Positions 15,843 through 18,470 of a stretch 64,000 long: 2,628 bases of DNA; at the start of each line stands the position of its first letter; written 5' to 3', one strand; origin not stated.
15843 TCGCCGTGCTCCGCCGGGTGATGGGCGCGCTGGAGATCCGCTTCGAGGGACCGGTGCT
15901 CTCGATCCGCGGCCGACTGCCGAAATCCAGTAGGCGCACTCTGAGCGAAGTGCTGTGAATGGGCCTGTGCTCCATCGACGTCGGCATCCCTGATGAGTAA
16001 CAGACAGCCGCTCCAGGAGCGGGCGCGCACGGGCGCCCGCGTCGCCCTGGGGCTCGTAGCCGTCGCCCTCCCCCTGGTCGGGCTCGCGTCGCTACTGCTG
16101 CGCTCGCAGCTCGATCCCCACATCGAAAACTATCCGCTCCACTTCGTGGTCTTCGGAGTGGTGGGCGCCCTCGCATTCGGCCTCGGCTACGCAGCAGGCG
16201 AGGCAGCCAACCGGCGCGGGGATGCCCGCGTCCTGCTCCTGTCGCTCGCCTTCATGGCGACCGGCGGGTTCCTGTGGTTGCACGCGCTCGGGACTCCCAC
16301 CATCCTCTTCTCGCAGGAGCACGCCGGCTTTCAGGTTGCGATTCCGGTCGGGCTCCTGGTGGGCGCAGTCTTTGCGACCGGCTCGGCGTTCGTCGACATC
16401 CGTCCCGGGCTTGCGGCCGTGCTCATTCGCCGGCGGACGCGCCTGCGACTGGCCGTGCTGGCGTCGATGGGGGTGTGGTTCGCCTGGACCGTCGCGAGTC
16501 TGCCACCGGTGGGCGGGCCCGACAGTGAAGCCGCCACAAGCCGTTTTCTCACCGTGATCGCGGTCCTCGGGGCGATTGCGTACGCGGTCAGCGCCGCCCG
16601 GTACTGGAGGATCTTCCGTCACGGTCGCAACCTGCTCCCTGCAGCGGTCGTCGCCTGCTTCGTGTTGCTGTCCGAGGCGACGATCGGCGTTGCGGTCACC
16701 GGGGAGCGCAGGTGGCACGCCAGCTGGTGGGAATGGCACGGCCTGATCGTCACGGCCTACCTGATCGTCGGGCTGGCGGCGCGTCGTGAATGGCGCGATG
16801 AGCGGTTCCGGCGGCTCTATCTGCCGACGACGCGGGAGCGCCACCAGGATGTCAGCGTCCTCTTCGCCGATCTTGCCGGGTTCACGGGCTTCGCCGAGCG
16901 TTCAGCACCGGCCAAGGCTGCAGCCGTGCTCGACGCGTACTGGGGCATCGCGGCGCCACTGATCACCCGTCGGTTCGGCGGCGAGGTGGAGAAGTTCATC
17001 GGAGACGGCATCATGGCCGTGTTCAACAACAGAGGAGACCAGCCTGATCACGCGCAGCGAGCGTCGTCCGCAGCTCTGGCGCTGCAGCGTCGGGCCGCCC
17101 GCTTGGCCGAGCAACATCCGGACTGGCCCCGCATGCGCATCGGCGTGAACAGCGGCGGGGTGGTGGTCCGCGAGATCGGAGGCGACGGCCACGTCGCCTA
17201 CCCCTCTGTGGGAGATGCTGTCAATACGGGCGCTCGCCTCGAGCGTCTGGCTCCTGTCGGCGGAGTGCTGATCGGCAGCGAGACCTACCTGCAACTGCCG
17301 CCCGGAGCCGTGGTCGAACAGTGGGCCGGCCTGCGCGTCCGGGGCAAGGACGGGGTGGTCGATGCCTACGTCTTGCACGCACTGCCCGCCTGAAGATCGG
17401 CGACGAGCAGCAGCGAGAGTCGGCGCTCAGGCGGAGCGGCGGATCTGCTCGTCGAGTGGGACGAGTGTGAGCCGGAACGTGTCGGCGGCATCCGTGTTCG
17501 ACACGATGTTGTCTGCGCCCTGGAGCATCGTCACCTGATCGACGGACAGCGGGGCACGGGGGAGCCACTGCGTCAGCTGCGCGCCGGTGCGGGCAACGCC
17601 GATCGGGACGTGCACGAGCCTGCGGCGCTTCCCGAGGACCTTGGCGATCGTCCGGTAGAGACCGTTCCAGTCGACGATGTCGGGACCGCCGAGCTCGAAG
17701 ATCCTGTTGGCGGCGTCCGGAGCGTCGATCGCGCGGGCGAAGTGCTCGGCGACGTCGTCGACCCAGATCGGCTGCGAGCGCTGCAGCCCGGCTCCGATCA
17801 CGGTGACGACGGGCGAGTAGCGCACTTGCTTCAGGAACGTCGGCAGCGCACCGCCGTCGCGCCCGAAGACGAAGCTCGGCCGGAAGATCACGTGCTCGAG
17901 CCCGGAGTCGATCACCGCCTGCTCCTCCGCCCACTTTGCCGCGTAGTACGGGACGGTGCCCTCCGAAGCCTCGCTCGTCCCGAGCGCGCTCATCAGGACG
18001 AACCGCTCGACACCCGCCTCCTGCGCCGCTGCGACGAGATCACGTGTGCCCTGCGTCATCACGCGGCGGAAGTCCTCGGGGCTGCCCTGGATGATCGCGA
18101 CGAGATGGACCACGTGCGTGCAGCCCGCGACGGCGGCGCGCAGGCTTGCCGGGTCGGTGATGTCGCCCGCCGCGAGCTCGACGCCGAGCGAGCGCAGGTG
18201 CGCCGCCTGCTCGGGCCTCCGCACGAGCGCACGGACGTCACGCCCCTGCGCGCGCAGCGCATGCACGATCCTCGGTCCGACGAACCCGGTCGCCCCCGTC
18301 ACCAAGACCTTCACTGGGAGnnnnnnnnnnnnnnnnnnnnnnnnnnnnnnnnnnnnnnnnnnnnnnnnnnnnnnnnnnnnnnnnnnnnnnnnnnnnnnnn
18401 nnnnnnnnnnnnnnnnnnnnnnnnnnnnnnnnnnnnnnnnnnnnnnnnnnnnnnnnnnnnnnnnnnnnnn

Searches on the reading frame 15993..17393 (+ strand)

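Call 45: search_protein_families(library=pfam, proteins=[window:15993-17393:+], max_evalue=0.00001)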
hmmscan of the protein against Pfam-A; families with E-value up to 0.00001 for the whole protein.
window:15993-17393:+ (466 aa): 1 family
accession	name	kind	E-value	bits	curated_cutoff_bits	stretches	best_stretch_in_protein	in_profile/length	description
PF00211.25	Guanylate_cyc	-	4.4e-21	75.7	21.9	1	281-462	3-182/183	Adenylate and Guanylate cyclase catalytic domain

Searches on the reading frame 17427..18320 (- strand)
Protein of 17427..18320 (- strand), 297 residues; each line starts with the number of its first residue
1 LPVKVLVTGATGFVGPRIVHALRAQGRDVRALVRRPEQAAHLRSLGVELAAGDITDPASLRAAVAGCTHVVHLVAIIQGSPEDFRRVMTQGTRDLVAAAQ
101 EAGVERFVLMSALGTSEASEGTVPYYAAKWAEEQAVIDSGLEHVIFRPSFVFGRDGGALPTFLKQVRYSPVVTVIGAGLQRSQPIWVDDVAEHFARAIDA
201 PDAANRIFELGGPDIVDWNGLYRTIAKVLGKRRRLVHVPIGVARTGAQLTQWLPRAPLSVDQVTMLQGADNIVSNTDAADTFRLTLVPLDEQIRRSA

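Call 45: search_protein_families(library=pfam, proteins=[window:17427-18320:-], max_evalue=0.00001)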
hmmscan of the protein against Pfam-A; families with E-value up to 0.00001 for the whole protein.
window:17427-18320:- (297 aa): 8 families
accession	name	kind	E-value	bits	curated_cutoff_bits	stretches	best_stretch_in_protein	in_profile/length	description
PF01370.27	Epimerase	-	1.8e-29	103.3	20.9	1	5-211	1-240/240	NAD dependent epimerase/dehydratase family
PF13460.12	NAD_binding_10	-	3.3e-29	102.5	27.2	1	9-152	1-147/184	NAD(P)H-binding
PF05368.20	NmrA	-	8.9e-23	81.8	27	1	4-242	4-247/298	NmrA-like family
PF01073.25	3Beta_HSD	-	1.5e-16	60.7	22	1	6-113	1-117/280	3-beta hydroxysteroid dehydrogenase/isomerase family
PF04321.23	RmlD_sub_bind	-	1.6e-15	57.4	27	1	125-236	125-238/287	RmlD substrate binding domain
PF16363.11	GDP_Man_Dehyd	-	8.9e-09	35.7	27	1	6-117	1-131/332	GDP-mannose 4,6 dehydratase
PF07993.18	NAD_binding_4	-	2.8e-08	33.7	20.1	0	7-58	1-55/258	Male sterility protein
PF02719.21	Polysacc_synt_2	-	1.4e-06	28.1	20.2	1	5-181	1-201/293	Polysaccharide biosynthesis protein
